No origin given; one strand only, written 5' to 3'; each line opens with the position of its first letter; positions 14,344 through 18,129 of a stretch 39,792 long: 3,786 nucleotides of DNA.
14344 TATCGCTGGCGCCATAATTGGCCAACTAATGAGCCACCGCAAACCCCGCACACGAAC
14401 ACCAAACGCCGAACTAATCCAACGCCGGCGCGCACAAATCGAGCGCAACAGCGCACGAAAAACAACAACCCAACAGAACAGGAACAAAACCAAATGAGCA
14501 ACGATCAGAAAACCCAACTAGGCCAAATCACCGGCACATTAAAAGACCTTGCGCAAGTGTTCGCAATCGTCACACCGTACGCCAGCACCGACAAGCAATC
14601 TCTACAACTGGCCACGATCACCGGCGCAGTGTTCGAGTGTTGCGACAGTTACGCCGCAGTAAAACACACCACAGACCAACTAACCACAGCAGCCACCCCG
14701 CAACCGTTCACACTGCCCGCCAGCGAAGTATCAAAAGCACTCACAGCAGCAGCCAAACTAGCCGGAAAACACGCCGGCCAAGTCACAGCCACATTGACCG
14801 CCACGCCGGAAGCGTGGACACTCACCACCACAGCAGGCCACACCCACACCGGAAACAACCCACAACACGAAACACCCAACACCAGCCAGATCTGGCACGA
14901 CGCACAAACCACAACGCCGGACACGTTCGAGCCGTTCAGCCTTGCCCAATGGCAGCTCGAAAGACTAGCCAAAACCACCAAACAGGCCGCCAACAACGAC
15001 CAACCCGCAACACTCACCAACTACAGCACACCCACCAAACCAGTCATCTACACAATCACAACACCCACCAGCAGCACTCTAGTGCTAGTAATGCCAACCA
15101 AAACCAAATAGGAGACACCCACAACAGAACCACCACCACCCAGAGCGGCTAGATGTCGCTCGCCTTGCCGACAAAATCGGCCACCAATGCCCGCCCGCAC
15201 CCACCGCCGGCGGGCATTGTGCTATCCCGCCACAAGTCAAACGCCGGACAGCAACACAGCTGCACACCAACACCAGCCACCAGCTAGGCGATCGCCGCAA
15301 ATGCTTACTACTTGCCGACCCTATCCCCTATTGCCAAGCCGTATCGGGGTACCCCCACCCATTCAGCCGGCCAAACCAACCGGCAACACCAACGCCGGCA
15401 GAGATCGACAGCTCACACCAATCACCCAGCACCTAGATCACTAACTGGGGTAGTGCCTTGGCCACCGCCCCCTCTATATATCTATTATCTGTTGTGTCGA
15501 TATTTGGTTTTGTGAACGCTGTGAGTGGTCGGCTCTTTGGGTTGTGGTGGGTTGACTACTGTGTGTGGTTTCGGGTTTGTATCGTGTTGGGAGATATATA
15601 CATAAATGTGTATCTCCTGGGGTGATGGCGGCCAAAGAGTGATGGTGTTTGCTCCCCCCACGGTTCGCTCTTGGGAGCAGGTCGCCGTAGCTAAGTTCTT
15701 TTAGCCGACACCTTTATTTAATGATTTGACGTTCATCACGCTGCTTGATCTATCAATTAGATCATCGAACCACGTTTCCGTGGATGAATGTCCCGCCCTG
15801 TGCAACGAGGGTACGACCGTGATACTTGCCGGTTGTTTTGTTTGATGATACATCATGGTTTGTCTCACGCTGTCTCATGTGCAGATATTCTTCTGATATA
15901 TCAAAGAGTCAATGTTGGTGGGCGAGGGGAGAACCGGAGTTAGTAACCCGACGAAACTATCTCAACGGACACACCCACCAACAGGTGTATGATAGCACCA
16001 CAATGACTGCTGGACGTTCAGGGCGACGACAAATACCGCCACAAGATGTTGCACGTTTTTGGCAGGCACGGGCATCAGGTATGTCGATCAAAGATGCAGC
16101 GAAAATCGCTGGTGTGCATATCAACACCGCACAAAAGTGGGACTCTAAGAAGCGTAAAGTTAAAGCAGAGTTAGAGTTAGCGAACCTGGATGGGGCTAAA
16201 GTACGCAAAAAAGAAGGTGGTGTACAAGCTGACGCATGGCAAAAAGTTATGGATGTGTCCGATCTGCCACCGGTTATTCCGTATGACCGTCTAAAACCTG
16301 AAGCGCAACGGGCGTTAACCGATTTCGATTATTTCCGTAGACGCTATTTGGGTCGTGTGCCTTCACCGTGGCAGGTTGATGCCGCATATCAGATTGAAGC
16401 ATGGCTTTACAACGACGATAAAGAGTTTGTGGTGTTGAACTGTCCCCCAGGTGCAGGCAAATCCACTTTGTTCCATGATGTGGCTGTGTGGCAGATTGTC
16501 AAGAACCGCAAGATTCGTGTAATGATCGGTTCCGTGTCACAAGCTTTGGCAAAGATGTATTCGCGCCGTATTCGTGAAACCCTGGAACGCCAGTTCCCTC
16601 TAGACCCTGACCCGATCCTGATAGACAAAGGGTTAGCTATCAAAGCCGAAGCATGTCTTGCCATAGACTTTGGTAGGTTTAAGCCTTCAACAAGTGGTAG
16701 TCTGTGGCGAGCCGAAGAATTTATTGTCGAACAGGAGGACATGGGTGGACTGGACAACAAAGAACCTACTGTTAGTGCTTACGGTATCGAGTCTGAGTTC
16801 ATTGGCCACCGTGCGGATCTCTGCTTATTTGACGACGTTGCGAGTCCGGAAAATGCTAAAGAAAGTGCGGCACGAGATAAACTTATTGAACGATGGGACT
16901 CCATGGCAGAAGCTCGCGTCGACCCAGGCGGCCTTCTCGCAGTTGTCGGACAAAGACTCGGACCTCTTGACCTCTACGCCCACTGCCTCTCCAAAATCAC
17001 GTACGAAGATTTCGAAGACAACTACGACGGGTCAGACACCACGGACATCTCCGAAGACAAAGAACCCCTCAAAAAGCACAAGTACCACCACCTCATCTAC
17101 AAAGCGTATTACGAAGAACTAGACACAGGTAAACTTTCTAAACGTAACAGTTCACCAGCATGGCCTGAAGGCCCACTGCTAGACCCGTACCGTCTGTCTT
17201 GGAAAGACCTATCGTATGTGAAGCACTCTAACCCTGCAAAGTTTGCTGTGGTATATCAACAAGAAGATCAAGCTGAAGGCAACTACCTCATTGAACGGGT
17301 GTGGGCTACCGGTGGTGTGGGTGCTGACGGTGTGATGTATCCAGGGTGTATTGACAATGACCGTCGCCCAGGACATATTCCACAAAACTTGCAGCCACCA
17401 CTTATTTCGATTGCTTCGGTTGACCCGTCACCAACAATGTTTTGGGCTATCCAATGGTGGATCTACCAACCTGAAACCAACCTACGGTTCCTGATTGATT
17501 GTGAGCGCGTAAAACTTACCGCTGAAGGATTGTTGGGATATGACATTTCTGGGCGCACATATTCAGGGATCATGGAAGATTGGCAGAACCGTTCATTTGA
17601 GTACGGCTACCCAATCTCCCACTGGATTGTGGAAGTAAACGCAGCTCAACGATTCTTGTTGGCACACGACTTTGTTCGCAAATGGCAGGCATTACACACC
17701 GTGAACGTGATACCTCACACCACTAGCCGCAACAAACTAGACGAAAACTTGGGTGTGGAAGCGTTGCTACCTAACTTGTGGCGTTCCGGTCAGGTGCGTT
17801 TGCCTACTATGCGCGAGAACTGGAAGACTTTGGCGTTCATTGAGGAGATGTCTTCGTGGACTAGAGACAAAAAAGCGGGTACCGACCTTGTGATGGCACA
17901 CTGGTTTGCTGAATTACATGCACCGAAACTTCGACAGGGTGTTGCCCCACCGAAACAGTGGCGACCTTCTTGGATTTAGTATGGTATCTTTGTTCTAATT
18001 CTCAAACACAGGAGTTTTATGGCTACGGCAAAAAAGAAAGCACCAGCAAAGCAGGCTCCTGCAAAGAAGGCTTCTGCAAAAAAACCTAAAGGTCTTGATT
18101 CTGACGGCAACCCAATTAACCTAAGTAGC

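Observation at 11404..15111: A+C-skewed cassette of about 10-11 unknown genes with twin promoters: best candidate for an undescribed takeover or anti-defence system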

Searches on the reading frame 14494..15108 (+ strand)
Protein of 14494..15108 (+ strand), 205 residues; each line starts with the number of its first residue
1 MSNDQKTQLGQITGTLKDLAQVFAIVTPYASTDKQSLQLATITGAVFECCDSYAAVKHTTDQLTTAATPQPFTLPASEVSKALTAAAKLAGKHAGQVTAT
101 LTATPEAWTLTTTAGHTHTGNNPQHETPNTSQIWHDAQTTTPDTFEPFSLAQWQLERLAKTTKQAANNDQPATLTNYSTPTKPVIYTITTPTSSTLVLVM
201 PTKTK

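Call 15: search_protein_families(library=pfam, max_evalue=1, proteins=[window:14494-15108:+])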
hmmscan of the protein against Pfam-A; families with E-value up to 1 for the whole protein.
window:14494-15108:+ (205 aa): 1 family
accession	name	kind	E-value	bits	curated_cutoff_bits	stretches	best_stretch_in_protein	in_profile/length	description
PF02104.20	SURF1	-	0.011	16.4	23.4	1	148-181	8-41/205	SURF1 family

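Call 16: search_protein_families(library=phrogs, max_evalue=1, proteins=[window:14494-15108:+])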
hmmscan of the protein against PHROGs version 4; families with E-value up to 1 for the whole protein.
window:14494-15108:+ (205 aa): 2 families
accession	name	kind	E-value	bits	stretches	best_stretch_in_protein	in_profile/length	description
phrog_27325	-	unknown function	0.35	12.2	0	152-192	49-88/96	-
phrog_2679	-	other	0.88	10.8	0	7-30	19-43/79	Kil protein for bacterial septation inhibition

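Call 51: search_protein_families(library=ncbifam, max_evalue=1, proteins=[window:14494-15108:+])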
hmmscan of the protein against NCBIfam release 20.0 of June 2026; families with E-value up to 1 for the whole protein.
window:14494-15108:+ (205 aa): 1 family
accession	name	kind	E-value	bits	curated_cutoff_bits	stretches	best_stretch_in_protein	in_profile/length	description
NF008123.1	PRK10871.1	equivalog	0.29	10.5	311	1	12-127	121-237/365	murein hydrolase activator NlpD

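Call 54: find_homologous_proteins(query=window:14494-15108:+, max_evalue=0.001)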
Query window:14494-15108:+ (205 aa): 203 proteins with E <= 0.001 among 532 candidates; the best 120 are listed.
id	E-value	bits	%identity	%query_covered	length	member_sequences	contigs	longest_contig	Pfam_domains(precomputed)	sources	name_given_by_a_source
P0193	2.6e-124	430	100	100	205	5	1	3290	-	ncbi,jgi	jgi:hypothetical protein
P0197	5.9e-110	384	91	100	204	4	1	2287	-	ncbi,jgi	jgi:hypothetical protein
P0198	1.5e-109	382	90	99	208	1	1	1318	-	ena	-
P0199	4.6e-109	381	89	99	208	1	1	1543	-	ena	-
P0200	5.7e-109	380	90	100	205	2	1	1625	-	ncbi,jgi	jgi:hypothetical protein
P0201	3.4e-108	378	88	100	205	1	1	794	-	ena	-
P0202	3.7e-108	378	89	100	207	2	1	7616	-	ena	-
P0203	1.1e-106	373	88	100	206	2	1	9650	-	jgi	jgi:hypothetical protein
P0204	1.3e-106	373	88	99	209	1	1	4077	-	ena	-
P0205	1.5e-105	369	88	100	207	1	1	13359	-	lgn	-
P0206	2.4e-105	369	87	99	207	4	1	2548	-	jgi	-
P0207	2.4e-105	368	88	99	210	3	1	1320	-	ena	-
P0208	3.5e-105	368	88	98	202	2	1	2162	-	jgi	-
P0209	7.4e-105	367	87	99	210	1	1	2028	-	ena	-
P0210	8.2e-105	367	86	100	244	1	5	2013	-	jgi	-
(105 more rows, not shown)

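Call 56: search_solved_structures(query=A4, max_evalue=10, show_alignments=2)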
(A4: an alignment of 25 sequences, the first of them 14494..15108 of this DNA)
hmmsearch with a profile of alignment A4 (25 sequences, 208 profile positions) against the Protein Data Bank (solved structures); distinct sequences matched with E-value up to 10: 1.
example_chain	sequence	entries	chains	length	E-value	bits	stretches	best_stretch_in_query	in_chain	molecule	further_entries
2rt6_A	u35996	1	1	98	0.32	13.9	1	9-67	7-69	Primosomal replication protein N''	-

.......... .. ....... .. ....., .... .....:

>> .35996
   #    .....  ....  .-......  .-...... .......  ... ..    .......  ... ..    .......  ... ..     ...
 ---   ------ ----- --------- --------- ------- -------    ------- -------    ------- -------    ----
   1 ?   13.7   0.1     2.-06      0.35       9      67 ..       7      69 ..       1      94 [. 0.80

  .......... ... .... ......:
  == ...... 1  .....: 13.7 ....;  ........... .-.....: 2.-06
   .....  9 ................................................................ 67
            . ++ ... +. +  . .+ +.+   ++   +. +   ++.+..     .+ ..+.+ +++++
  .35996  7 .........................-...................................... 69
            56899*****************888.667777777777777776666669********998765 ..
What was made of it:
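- On Beta sliding clamp (DnaN) - considered for g11: The g11 profile against PDB sequences gave no clamp (call 56).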

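Call 59: search_protein_families(library=pfam, alignment_id=A4, max_evalue=1)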
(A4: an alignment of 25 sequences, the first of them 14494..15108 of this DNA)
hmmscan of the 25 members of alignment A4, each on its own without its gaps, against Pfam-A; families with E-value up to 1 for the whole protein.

A. member 1, window:14494-15108:+ (205 aa): 1 family
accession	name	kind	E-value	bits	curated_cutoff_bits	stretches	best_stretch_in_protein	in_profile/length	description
PF02104.20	SURF1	-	0.011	16.4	23.4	1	148-181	8-41/205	SURF1 family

B. families by the number of members that match (of 25 scanned): 9 families
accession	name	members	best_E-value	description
PF14799.11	FAM195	6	0.026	FAM195 family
PF02104.20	SURF1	2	0.011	SURF1 family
PF25686.1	Betaherpes_U91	1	0.045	Betaherpesvirus U91 protein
PF14702.12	hGDE_central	1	0.054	Central domain of human glycogen debranching enzyme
PF06218.16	NPR2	1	0.086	Nitrogen permease regulator 2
PF07833.16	Cu_amine_oxidN1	1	0.099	Copper amine oxidase N-terminal domain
PF25055.1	DUF7792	1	0.14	Domain of unknown function (DUF7792)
PF11492.14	Dicistro_VP4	1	0.14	Cricket paralysis virus, VP4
PF14865.12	Macin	1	0.24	Macin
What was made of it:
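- Closest known: Anti-CRISPR. Different: No helix-turn-helix Aca-like repressor was recognised downstream: g10 is a membrane protein and g11 has no family (calls 15, 59).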

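Call 60: search_dna_similar(query=window:14494-15108:+, collection=phages, mode=protein, max_evalue=1, max_rows=25)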
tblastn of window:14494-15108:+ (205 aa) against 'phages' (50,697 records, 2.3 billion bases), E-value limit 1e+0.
No match.

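Call 87: find_related_loci(query=A4, collection=viral_contigs, flank=4500)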
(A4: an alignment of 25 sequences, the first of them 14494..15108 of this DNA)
Query A4 (205 aa) in viral_contigs; peptide patterns used: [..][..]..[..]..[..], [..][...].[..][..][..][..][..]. (x = any residue, [..] = any of these).
75 stretches matched a pattern; 13 encode a relative of the query (tblastn E <= 1e-3); 13 distinct loci.
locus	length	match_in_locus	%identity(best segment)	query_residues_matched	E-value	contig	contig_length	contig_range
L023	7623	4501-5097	87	1-200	3e-98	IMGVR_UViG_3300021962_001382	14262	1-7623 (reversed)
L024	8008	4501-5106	86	1-203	1e-97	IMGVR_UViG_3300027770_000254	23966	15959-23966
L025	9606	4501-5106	89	1-203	2e-97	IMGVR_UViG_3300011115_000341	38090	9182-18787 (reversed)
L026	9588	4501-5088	88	7-203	3e-96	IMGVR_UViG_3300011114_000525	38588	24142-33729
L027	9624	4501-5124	78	1-205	7e-95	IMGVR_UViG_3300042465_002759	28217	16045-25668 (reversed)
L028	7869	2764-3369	85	1-203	1e-94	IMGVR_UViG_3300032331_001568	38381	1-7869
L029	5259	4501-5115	75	1-205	2e-86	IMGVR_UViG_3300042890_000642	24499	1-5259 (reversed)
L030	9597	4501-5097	81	1-199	1e-84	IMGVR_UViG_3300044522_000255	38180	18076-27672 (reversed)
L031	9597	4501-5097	57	6-205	2e-60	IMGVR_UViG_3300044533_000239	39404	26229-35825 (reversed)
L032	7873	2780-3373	54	7-205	7e-59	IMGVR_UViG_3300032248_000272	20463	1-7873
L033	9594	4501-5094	53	7-205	5e-57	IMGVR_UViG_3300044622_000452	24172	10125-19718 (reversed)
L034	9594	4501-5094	53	7-205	2e-56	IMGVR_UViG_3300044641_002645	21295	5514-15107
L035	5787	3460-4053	52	7-205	1e-55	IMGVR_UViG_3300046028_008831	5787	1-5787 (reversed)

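Call 89: search_protein_families(library=pfam, max_evalue=0.05, proteins=[L032:1850-2425:+, L031:3580-4134:+, L033:3293-3571:+, L025:1809-2222:+, L025:3894-4298:+, L034:3571-4146:+])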
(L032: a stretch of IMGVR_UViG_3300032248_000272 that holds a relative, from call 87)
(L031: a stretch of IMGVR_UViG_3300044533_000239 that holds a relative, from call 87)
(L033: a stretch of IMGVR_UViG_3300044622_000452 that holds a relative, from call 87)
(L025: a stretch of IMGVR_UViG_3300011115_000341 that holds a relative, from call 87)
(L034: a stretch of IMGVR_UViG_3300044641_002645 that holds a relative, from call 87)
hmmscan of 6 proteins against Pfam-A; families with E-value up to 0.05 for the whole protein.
L032:1850-2425:+ (192 aa): 1 family
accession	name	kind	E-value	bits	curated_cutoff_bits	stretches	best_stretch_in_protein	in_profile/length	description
PF07275.16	ArdA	-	7.1e-12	46.6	27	1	13-173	2-137/155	Antirestriction protein (ArdA)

L031:3580-4134:+ (185 aa): 0 families

L033:3293-3571:+ (93 aa): 0 families

L025:1809-2222:+ (138 aa): 0 families

L025:3894-4298:+ (135 aa): 0 families

L034:3571-4146:+ (192 aa): 1 family
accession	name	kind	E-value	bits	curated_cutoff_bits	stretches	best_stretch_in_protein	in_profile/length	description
PF07275.16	ArdA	-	2.6e-11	44.8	27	1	13-172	2-136/155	Antirestriction protein (ArdA)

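Call 92: find_related_loci(query=A4, collection=metagenome_contigs, flank=4000)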
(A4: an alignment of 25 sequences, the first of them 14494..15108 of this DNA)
Query A4 (205 aa) in metagenome_contigs; peptide patterns used: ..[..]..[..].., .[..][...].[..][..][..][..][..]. (x = any residue, [..] = any of these).
185 stretches matched a pattern; 28 encode a relative of the query (tblastn E <= 1e-3); 28 distinct loci.
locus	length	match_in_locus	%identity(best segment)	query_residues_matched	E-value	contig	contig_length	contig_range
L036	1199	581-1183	86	6-205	2e-112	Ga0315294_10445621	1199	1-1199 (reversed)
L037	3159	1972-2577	88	1-203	2e-103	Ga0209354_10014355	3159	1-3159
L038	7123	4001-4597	87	1-200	2e-98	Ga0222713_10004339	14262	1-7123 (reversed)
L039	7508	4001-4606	86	1-203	9e-98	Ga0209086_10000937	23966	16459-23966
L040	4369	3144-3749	86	1-203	5e-98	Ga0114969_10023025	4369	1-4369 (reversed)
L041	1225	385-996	81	1-203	9e-104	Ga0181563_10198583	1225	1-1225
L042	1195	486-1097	82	1-205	2e-103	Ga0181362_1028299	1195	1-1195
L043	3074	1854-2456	86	6-205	1e-96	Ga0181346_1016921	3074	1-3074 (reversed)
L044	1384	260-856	84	1-200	7e-102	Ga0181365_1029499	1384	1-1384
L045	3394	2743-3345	86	6-205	3e-96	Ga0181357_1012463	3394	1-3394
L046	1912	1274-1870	83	6-205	1e-99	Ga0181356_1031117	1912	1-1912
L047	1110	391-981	86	6-203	8e-101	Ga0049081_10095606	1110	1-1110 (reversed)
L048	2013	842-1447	86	1-200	9e-95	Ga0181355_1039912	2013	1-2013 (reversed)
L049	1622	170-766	82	1-200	3e-95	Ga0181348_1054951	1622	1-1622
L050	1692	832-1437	86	1-203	6e-92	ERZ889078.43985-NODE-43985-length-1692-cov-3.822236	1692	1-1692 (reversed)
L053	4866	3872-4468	76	1-200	4e-77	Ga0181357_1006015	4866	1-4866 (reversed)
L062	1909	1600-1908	64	3-98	4e-28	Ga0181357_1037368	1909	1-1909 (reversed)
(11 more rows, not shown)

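Call 94: search_protein_families(library=phrogs, max_evalue=0.01, proteins=[L031:3580-4134:+, L033:3293-3571:+, L037:994-1164:+, L043:463-621:+, L053:2607-2828:+, L062:390-551:+, L025:1809-2222:+])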
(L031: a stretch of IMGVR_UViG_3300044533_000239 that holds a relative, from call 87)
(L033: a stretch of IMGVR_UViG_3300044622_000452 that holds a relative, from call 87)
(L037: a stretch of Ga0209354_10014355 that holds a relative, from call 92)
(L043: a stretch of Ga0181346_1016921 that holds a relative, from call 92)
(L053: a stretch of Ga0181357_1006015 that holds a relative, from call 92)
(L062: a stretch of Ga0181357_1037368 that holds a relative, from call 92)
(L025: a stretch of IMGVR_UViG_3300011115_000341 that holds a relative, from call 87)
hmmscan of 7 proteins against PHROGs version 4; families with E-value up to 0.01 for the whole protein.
L031:3580-4134:+ (185 aa): 0 families

L033:3293-3571:+ (93 aa): 0 families

L037:994-1164:+ (57 aa): 0 families

L043:463-621:+ (53 aa): 0 families

L053:2607-2828:+ (74 aa): 0 families

L062:390-551:+ (54 aa): 0 families

L025:1809-2222:+ (138 aa): 0 families

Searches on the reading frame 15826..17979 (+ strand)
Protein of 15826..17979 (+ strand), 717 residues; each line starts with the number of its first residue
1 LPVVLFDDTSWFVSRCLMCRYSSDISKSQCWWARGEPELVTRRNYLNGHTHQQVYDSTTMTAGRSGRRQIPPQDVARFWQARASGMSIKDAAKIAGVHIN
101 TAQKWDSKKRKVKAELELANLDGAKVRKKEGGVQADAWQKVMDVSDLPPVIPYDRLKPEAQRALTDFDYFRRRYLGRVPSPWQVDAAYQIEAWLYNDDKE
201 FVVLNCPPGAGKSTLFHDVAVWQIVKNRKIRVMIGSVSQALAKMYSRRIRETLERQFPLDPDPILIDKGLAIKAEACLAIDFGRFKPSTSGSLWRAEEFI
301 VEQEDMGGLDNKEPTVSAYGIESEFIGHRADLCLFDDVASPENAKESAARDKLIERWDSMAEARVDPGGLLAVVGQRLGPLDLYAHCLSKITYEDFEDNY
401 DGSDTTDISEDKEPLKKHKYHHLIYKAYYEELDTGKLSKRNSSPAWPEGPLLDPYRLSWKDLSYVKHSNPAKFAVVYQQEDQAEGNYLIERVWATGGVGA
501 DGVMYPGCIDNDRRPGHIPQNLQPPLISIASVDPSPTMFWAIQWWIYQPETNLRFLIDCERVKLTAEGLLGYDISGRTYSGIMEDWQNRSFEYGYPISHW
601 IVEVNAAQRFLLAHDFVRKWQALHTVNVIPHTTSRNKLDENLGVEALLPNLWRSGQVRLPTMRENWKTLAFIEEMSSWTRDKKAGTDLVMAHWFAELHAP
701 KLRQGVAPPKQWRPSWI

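Call 4: search_dna_similar(query=window:15826-17979:+, collection=phages, mode=protein, max_rows=30)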
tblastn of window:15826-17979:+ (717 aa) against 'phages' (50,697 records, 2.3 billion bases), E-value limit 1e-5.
Records with a match: 457; places in all: 459; records where one place covers at least 80% of the query: 0.
Best place of each record, by identity: <60% 457.
By first word of the organism name: Pseudomonas 107; Escherichia 95; Salmonella 61; Streptomyces 29; Vibrio 29; Kayfunavirus 17; Enterobacter 15; Citrobacter 10; Dickeya 8; Proteus 8; and 26 more.
By host as written in the record: Escherichia coli 49; - 48; Pseudomonas putida KT2440 and Paw85 32; Salmonella enterica subsp. enterica serovar Typhi 28; Vibrio cholerae 22; Streptomyces griseus ATCC 10137 10; Salmonella enterica subsp. enterica serovar Typhi strain BRD948 10; Streptomyces scabiei RL-34 7; and 138 more.
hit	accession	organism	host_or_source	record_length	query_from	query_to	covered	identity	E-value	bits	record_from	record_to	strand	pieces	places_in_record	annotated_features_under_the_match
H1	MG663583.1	Streptomyces phage Percastrophe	Streptomyces griseus ATCC 10137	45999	200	702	70%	26.7%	1e-23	113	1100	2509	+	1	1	terminase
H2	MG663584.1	Streptomyces phage Romero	Streptomyces griseus ATCC 10137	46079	200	702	70%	26.7%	1e-23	113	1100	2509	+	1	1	terminase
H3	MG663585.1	Streptomyces phage ToriToki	Streptomyces griseus ATCC 10137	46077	200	702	70%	26.7%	1e-23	113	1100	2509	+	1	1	terminase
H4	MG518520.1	Streptomyces phage Immanuel3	Streptomyces griseus ATCC 10137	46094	200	702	70%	26.7%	1e-23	113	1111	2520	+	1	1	terminase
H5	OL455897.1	Streptomyces phage Treat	Streptomyces griseus ATCC 10137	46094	200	702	70%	26.7%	1e-23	113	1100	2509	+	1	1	1: terminase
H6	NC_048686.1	Streptomyces phage Immanuel3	Streptomyces griseus ATCC 10137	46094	200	702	70%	26.7%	1e-23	113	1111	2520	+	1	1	terminase large subunit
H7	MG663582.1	Streptomyces phage HaugeAnator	Streptomyces griseus ATCC 10137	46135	200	702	70%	26.7%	1e-23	113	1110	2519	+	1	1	terminase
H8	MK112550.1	Streptomyces phage Olicious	Streptomyces griseus ATCC 10137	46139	200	702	70%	26.7%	1e-23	113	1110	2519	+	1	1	1: terminase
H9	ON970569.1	Streptomyces phage JPandJE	Streptomyces griseus ATCC 10137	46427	200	702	70%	26.7%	1e-23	113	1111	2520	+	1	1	1: terminase large subunit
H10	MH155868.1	Streptomyces phage FlowerPower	Streptomyces scabiei RL-34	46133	200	702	70%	26.7%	2e-23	112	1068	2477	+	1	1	1: terminase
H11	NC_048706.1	Streptomyces phage FlowerPower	Streptomyces scabiei RL-34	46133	200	702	70%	26.7%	2e-23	112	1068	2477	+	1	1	1: terminase large subunit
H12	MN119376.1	Streptomyces phage Geostin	Streptomyces scabiei RL-34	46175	200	702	70%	26.7%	2e-23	112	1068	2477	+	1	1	1: terminase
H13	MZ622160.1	Streptomyces phage RetrieverFever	Streptomyces scabiei RL-34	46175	200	702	70%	26.7%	2e-23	112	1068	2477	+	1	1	1: terminase large subunit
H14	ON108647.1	Streptomyces phage Vorvolakos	Streptomyces scabiei RL-34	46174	200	702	70%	26.7%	2e-23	112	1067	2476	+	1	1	1: terminase large subunit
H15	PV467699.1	Streptomyces phage Gremlin23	Streptomyces scabiei RL-34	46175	200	702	70%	26.7%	2e-23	112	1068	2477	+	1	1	1: terminase large subunit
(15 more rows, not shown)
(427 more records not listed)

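Call 81: search_protein_families(library=phrogs, max_evalue=0.00001, proteins=[window:15826-17976:+])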
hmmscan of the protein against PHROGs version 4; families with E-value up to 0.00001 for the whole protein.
window:15826-17976:+ (717 aa): 4 families
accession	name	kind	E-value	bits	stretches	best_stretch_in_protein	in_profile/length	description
phrog_38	-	head and packaging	2.9e-62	212.4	1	86-708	227-712/760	terminase large subunit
phrog_4758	-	head and packaging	1.1e-20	75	1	190-384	48-214/243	terminase large subunit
phrog_17672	-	head and packaging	1.9e-08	34.7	0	311-356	153-198/395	terminase large subunit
phrog_30251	-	head and packaging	3.8e-06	26.4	1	184-255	41-111/799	terminase large subunit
